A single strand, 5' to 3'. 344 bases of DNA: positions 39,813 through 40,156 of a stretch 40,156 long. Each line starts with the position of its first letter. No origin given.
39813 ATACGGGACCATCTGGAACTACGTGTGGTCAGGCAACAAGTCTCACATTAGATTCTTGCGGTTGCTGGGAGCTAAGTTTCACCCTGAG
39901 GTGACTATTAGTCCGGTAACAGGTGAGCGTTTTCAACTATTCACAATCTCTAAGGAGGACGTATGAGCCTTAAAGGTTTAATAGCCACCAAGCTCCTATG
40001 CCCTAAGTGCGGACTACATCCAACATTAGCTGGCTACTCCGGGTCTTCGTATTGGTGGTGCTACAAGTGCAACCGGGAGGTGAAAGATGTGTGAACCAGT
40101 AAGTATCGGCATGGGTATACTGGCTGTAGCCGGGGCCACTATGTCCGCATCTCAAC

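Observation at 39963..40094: Zinc-ribbon mini-protein between gp13 and gp14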

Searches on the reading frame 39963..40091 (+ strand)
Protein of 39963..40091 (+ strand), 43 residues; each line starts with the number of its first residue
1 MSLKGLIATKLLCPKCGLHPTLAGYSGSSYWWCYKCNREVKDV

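Call 4: search_protein_families(library=pfam, proteins=[window:39963-40091:+], max_evalue=10)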
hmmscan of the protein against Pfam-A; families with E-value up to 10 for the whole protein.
seq(43 aa): 6 families
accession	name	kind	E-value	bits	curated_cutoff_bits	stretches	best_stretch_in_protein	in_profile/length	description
PF12760.12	Zn_ribbon_IS1595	-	0.0025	18.2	25.4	1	12-38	20-45/46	Transposase zinc-ribbon domain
PF14369.11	Zn_ribbon_19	-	0.0095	16.5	30.8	1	32-40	4-12/35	zinc-ribbon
PF23550.1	zf_Tbcl_Rhp7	-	0.038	13.9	27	2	10-17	27-34/39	DNA repair protein rhp7 treble clef domain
PF22747.2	Zn_ribbon_DUF2089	-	0.1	13.1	27.6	1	5-17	7-19/32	DUF2089 zinc ribbon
PF18439.7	zf_UBZ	-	0.18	11.9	25.6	0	11-18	3-10/32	Ubiquitin-Binding Zinc Finger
PF24292.1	DUF7479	-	0.27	11.8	27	0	31-41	3-13/60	Domain of unknown function (DUF7479)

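Call 5: search_protein_families(library=phrogs, proteins=[window:39963-40091:+], max_evalue=10)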
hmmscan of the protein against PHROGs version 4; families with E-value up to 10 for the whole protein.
seq(43 aa): 6 families
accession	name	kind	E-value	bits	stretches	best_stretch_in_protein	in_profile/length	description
phrog_34931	-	unknown function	0.012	16.6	1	11-40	143-172/208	-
phrog_27291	-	unknown function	0.038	15.1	1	7-41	138-172/207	-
phrog_10210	-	unknown function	0.05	14.1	1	8-24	13-29/39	-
phrog_25323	-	unknown function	0.057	14.3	1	7-39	79-111/159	-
phrog_7549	-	unknown function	0.14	13.7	1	13-42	5-31/76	-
phrog_95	-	integration and excision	0.16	11.4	1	4-38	370-408/651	integrase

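Call 13: search_dna_similar(query=window:39963-40091:+, collection=phages, mode=protein, max_evalue=1, max_rows=60)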
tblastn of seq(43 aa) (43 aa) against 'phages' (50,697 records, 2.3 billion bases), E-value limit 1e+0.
Records with a match: 32; places in all: 32; records where one place covers at least 80% of the query: 32.
Best place of each record, by identity: >=99% 3; 90-95% 1; 60-80% 26; <60% 2.
By first word of the organism name: Klebsiella 18; Escherichia 4; Citrobacter 2; Cronobacter 2; Enterobacter 2; Dickeya 2; Przondovirus 1; Enterococcus 1.
By host as written in the record: Klebsiella pneumoniae 10; Escherichia coli 4; Klebsiella pneumoniae 135080 4; Cronobacter turicensis DNV1 2; Dickeya solani DSM 28711 2; - 2; Citrobacter freundii CF3 1; Enterobacter cloacae 26 1; and 6 more.
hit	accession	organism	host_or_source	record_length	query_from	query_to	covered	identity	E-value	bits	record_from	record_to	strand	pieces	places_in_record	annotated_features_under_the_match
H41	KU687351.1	Citrobacter phage SH5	Citrobacter freundii CF3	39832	1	43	100%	100.0%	5e-22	91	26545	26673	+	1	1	internal virion protein B | internal virion protein A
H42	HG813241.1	Cronobacter phage Dev2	Cronobacter turicensis DNV1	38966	1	43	100%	100.0%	5e-22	91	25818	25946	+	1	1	gp14: Phage protein inside capsid B | gp13: Phage protein inside capsid A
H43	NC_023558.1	Cronobacter phage Dev2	Cronobacter turicensis DNV1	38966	1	43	100%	100.0%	5e-22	91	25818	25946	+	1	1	gp14: internal virion protein | gp13: internal virion protein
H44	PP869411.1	Enterobacter phage vB_EclP_26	Enterobacter cloacae 26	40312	1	43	100%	90.7%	5e-20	85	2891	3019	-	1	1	hypothetical protein | internal protein | internal (core) protein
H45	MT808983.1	Escherichia phage TM1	Escherichia coli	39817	1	42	98%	71.4%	3e-14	69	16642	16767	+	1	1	hypothetical protein | exonuclease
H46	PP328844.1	Escherichia phage 216Ecol046PP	Escherichia coli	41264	1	42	98%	71.4%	3e-14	69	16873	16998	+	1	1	fusion protein | exonuclease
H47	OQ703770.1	Escherichia phage PGX1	Escherichia coli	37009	1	42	98%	69.0%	4e-14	69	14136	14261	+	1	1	hypothetical protein | inihibitor of recBCD nuclease | exonuclease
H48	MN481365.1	Escherichia phage vB_EcoP_PHB19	Escherichia coli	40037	1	42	98%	69.0%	5e-14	68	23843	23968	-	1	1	hypothetical protein (x2) | exonuclease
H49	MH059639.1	Dickeya phage Ninurta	Dickeya solani DSM 28711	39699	1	42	98%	69.0%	1e-13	67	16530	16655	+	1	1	HNS binding protein | hypothetical protein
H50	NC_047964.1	Dickeya phage Ninurta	Dickeya solani DSM 28711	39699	1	42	98%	69.0%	1e-13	67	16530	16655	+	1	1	HNS binding protein | hypothetical protein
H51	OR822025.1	Enterobacter phage NJ2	Enterobacter cloacae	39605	1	40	93%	70.0%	4e-10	57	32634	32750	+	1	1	none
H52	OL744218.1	Klebsiella phage vB_KvaP_F5M1D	Klebsiella variicola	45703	1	40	93%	67.5%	5e-11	60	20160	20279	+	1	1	hypothetical protein (x2)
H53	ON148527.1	Klebsiella phage Kp7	Klebsiella pneumoniae ATCC 43816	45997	1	40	93%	65.0%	1e-10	59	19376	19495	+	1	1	hypothetical protein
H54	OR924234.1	Klebsiella phage vB_KpnP_PYH-2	Klebsiella pneumoniae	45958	1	40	93%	65.0%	1e-10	59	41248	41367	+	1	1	hypothetical protein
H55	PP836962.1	Klebsiella phage vB_Kp_H01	Klebsiella pneumoniae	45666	1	40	93%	65.0%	1e-10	59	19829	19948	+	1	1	hypothetical protein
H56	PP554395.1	Citrobacter phage Citrof5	Citrobacter freundii 165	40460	1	40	93%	65.0%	1e-9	56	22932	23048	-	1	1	fusion protein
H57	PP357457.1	Klebsiella phage 175007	Klebsiella pneumoniae 135080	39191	1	42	98%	59.5%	3e-8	52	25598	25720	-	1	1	hypothetical protein (x2)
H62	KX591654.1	Klebsiella phage vB_KpnP_KpV763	Klebsiella pneumoniae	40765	1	40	93%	62.5%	4e-8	51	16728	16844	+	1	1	putative HNS binding protein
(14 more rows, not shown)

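Call 18: get_annotated_region(hit=H45, flank=2000)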
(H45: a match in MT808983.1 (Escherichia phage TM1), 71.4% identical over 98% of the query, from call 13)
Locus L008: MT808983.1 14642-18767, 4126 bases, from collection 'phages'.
description: Escherichia phage TM1, complete genome.
organism: Escherichia phage TM1 (NCBI taxid 2762279)
taxonomy: Viruses; Duplodnaviria; Heunggongvirae; Uroviricota; Caudoviricetes; Autographiviridae; Studiervirinae; Kayfunavirus
host: Escherichia coli; source: Pearl River; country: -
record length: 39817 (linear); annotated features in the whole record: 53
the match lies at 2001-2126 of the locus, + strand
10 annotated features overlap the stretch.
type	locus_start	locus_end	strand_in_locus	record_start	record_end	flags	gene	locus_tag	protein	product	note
CDS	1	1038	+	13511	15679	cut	-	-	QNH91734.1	DNA polymerase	-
CDS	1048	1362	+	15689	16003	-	-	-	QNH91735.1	HNH endonuclease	-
CDS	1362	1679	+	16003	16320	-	-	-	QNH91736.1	protein suppressor of silencing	-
CDS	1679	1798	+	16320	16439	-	-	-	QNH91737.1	hypothetical protein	-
CDS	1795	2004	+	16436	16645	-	-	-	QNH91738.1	hypothetical protein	-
CDS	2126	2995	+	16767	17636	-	-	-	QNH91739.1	exonuclease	-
CDS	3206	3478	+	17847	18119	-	-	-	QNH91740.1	DUF2717 domain-containing protein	-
CDS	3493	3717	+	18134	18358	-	-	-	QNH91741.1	hypothetical protein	-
CDS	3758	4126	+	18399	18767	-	-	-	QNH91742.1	DNA polymerase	-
CDS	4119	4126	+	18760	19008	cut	-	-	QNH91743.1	virion assembly protein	-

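Call 19: get_annotated_region(hit=H49, flank=2000)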
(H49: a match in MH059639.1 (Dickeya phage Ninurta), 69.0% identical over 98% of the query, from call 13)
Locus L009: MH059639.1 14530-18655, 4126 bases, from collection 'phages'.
description: Dickeya phage Ninurta, complete genome.
organism: Dickeya phage Ninurta (NCBI taxid 2163631)
taxonomy: Viruses; Duplodnaviria; Heunggongvirae; Uroviricota; Caudoviricetes; Autographiviridae; Studiervirinae; Ningirsuvirus; Ningirsuvirus ninurta
host: Dickeya solani DSM 28711; source: organic waste; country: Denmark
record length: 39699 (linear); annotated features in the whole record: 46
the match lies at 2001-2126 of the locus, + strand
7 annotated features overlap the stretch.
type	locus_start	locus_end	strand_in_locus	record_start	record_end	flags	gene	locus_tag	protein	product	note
CDS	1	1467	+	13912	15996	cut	-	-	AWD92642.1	DNA polymerase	-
CDS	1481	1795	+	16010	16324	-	-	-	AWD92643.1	hypothetical protein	-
CDS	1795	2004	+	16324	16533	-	-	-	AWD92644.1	HNS binding protein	-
CDS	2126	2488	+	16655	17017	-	-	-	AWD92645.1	hypothetical protein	-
CDS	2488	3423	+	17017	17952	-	-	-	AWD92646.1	exonuclease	-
CDS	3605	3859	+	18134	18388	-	-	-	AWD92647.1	hypothetical protein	-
CDS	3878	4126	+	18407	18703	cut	-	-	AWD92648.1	hypothetical protein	-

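Call 20: get_annotated_region(hit=H51, flank=2500)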
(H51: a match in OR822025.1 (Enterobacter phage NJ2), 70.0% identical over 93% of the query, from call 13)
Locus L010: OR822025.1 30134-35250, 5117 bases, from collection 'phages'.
description: Enterobacter phage NJ2, complete genome.
organism: Enterobacter phage NJ2 (NCBI taxid 3108955)
taxonomy: Viruses; Duplodnaviria; Heunggongvirae; Uroviricota; Caudoviricetes; Autographiviridae; Studiervirinae; Berlinvirus
host: Enterobacter cloacae; source: soil; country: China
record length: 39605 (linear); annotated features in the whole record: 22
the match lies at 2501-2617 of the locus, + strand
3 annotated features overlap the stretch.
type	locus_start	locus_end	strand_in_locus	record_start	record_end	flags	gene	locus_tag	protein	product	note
CDS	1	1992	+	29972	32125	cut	-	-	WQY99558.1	DNA-directed DNA polymerase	-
CDS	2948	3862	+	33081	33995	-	-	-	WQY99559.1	exonuclease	-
CDS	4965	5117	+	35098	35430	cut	-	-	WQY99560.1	host range and adsorption protein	-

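Call 21: get_annotated_region(hit=H52, flank=2000)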
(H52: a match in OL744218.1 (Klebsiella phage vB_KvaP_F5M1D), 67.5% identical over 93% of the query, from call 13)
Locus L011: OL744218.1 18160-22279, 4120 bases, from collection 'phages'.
description: Klebsiella phage vB_KvaP_F5M1D, complete genome.
organism: Klebsiella phage vB_KvaP_F5M1D (NCBI taxid 2912646)
taxonomy: Viruses; Duplodnaviria; Heunggongvirae; Uroviricota; Caudoviricetes; Autographiviridae; Molineuxvirinae
host: Klebsiella variicola; source: drain water; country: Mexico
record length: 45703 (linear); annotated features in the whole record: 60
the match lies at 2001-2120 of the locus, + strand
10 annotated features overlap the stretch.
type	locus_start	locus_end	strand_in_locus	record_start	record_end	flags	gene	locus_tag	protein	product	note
CDS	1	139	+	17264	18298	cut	-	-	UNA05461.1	exonuclease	-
CDS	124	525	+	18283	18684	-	-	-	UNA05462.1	HNH endonuclease motif protein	protein Gp2.8/Gp7.7 contains HNH endonuclease motif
CDS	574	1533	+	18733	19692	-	-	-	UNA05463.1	phosphoesterase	-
CDS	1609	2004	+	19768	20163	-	-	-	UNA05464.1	hypothetical protein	-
CDS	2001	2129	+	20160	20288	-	-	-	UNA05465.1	hypothetical protein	-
CDS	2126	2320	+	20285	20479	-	-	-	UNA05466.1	hypothetical protein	-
CDS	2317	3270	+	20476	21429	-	-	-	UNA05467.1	ATP-dependent DNA ligase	-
CDS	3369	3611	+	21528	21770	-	-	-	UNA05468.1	hypothetical protein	-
CDS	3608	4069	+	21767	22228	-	-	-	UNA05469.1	hypothetical protein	-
CDS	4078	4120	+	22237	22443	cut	-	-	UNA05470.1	hypothetical protein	-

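Call 22: get_annotated_region(hit=H62, flank=2000)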
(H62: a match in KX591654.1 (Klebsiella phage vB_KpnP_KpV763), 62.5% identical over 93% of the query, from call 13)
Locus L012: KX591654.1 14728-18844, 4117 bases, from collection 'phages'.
description: Klebsiella phage vB_KpnP_KpV763, complete genome.
organism: Klebsiella phage vB_KpnP_KpV763 (NCBI taxid 1882400)
taxonomy: Viruses; Duplodnaviria; Heunggongvirae; Uroviricota; Caudoviricetes; Autographiviridae; Studiervirinae; Przondovirus; Przondovirus KpV763
host: Klebsiella pneumoniae; source: sewage; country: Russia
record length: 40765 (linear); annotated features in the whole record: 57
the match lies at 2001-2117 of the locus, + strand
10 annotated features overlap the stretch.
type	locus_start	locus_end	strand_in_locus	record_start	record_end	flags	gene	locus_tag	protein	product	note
CDS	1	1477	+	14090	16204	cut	-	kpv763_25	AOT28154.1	putative DNA polymerase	-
CDS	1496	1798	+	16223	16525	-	-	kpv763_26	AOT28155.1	hypothetical protein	-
CDS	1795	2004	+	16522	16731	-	-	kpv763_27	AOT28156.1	putative HNS binding protein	-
CDS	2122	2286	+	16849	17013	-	-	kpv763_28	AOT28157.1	hypothetical protein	-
CDS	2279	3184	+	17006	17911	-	-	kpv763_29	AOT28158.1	putative exonuclease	-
CDS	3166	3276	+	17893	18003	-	-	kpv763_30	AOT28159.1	hypothetical protein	-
CDS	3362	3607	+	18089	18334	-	-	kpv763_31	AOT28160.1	hypothetical protein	-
CDS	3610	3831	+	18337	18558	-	-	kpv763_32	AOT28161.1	hypothetical protein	-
CDS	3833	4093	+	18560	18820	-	-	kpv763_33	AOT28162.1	putative tail assembly protein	-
CDS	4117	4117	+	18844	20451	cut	-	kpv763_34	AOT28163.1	putative collar / head-to-tail joining protein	-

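Call 26: find_homologous_proteins(query=window:39963-40091:+, max_evalue=0.01)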
Query seq(43 aa) (43 aa): 2 proteins with E <= 0.01 among 2 candidates.
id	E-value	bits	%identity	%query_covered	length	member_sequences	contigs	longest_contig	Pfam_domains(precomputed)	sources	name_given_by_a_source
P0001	6.3e-24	99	100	100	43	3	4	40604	-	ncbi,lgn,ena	-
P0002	6.0e-12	62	64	98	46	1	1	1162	PF26435.2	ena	-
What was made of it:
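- Tried and rejected: The word-indexed search found 2 (call 26).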

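Call 31: search_protein_families(library=pfam, proteins=[P0002], max_evalue=1)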
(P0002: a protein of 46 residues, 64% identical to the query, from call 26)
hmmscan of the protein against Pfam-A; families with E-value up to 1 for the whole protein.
P0002 (46 aa): 2 families
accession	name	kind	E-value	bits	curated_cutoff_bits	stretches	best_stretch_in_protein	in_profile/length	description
PF14369.11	Zn_ribbon_19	-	0.096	13.3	30.8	1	32-41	4-13/35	zinc-ribbon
PF24292.1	DUF7479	-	0.25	11.9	27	0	9-18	29-38/60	Domain of unknown function (DUF7479)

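Call 33: find_related_loci(query=A2, collection=viral_contigs, flank=3000)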
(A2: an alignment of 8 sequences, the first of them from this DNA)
Query A2 (43 aa) in viral_contigs; peptide patterns used: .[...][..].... (x = any residue, [..] = any of these).
84 stretches matched a pattern; 3 encode a relative of the query (tblastn E <= 1e-3); 3 distinct loci.
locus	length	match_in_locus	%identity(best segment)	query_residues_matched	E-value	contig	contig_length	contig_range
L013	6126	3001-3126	69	1-42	9e-19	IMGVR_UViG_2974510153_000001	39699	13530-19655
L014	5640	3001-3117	65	1-40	9e-15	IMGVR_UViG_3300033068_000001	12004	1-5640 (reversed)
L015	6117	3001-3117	63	1-40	4e-13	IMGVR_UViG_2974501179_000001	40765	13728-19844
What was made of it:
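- Tried and rejected: IMG/VR gave 3 loci (call 33).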

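Call 37: find_related_loci(query=A2, collection=genome_contigs, flank=3000)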
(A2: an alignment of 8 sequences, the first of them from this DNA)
Query A2 (43 aa) in genome_contigs; peptide patterns used: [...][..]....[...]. (x = any residue, [..] = any of these).
22 stretches matched a pattern, but none encodes a relative of the query by tblastn (E <= 1e-3).
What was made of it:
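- None in 185,579 GTDB genomes (call 37).
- Tried and rejected: The GTDB genome collection (185,579 species representatives) gave none (call 37).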

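Call 41: search_protein_families(library=pfam, proteins=[L009:2126-2488:+, L012:2122-2286:+, L011:1609-2004:+, L011:2126-2320:+], max_evalue=0.01)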
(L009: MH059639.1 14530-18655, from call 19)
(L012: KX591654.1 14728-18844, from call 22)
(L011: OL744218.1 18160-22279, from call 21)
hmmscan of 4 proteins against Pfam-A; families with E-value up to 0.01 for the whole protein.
L009:2126-2488:+ (120 aa): 0 families

L012:2122-2286:+ (54 aa): 1 family
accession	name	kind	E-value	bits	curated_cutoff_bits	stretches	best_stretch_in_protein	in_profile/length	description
PF25708.1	Phage_T7_Gp5_9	-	1.3e-17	63.9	24.5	1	2-48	2-45/46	Phage T7 gp5.9 RecBCD inhibitor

L011:1609-2004:+ (131 aa): 1 family
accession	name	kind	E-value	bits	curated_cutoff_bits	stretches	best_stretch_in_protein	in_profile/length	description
PF18909.5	dGTP_diPhyd_N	-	5.4e-30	103.7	27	1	39-130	5-92/99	dATP/dGTP diphosphohydrolase, N-terminal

L011:2126-2320:+ (64 aa): 0 families

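Call 42: search_protein_representatives(alignment_id=A3)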
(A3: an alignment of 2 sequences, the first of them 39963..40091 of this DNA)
Query: 2 sequences, 46 profile positions. Proteins with E-value up to 0.001 (for the whole library): 4; up to 1e-10: 4; up to 1e-30: 1. The best 4 are listed.
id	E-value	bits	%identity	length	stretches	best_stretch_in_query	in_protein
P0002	5.6e-31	122.1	-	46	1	1-46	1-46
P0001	1.9e-27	110.8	-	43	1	1-43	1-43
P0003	2.1e-14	69.0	-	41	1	1-42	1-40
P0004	3.0e-12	62.1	-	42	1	1-42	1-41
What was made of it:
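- On The 'MSLKGL…YWWCxKC' mini-protein family defined here: HMMER E is 1.9e-27 to the 2-sequence profile, which includes it (call 42). tblastn E values to other members are 1e-8 to 1e-14 (call 13).
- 4 clusters in 1.84e9 representatives (call 42).
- Tried and rejected: HMMER over 1.84e9 representatives found only 4 clusters (call 42).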

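Call 44: predict_structure(alignment_id=A3)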
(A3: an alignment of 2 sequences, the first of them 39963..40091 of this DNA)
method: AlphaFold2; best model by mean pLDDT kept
length: 43 residues; sequences in the alignment: 2
mean_pLDDT: 76.4   pTM: 0.47
mean pLDDT of the five models: 76.4, 75.1, 64.4, 58.6, 58.1
residues with pLDDT >= 90: 1; 70-90: 30; 50-70: 10; < 50: 2
segments of 3 or more residues with pLDDT < 50: none
pLDDT, mean of each block of 10 residues (from residue 1): 53 84 84 88 67
secondary structure, 60 per line:
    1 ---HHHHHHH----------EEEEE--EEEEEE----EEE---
elements in order: H4-10 E21-25 E28-33 E38-40
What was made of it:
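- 39963..40094 (+): Mini-gene: a 43-aa zinc-ribbon protein. AF2 model pLDDT 76 (call 44).
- On Zinc-ribbon fold (Cys4): Mean pLDDT is 76 (84-88 over residues 11-40) from a 2-sequence alignment (call 44).
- Closest known: Generic zinc-ribbon mini-proteins and domains. Same: Two CxxC knuckles flanking a three-stranded sheet in the AF2 model (call 44).
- AF2 model: helix 4-10 plus three strands between two knuckles, pLDDT 76 (call 44).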

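Call 46: search_solved_structures(query=A2, max_evalue=10, show_alignments=2)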
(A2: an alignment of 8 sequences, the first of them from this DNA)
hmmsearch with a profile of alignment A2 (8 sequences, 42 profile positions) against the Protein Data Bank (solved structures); distinct sequences matched with E-value up to 10: 5.
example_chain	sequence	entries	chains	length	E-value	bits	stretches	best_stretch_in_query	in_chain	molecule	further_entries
36ro_P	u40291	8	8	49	0.21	14.9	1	33-41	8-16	DNA-directed RNA polymerase subunit Rpo12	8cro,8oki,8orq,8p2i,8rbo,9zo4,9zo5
8smk_B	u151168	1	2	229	1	12.7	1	13-31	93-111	Activating Fab 362 heavy chain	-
1o0x_A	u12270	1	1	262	1.7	12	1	14-41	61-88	Methionine aminopeptidase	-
6kcz_A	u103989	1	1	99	3.3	11.1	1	32-40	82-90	Ubiquitin carboxyl-terminal hydrolase 20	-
1qyp_A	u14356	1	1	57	9.6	9.6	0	3-19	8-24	RNA POLYMERASE II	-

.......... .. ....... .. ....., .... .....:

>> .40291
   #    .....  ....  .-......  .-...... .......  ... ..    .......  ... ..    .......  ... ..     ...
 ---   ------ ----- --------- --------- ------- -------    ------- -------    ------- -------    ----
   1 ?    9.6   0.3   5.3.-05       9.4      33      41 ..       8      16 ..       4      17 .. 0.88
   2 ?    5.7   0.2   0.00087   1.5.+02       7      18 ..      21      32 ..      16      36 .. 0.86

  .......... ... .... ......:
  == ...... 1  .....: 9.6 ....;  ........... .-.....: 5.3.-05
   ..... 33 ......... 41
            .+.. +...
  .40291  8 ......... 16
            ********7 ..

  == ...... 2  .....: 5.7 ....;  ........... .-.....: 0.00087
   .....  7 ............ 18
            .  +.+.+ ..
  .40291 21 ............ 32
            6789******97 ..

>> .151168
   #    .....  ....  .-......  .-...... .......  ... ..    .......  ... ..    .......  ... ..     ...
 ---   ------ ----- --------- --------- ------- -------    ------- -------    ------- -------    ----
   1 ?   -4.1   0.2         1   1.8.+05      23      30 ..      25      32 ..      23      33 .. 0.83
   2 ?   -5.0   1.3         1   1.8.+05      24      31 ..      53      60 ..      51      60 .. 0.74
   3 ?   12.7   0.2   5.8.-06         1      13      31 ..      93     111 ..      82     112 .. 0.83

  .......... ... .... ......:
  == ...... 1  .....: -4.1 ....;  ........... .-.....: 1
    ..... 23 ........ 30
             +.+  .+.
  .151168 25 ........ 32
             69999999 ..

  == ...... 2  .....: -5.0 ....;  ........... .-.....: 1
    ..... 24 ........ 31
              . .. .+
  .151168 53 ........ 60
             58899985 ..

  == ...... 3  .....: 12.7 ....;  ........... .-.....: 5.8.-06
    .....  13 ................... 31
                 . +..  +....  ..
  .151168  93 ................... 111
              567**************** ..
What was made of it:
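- Tried and rejected: Nothing below E 0.2; only the Rpo12 knuckle (call 46).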
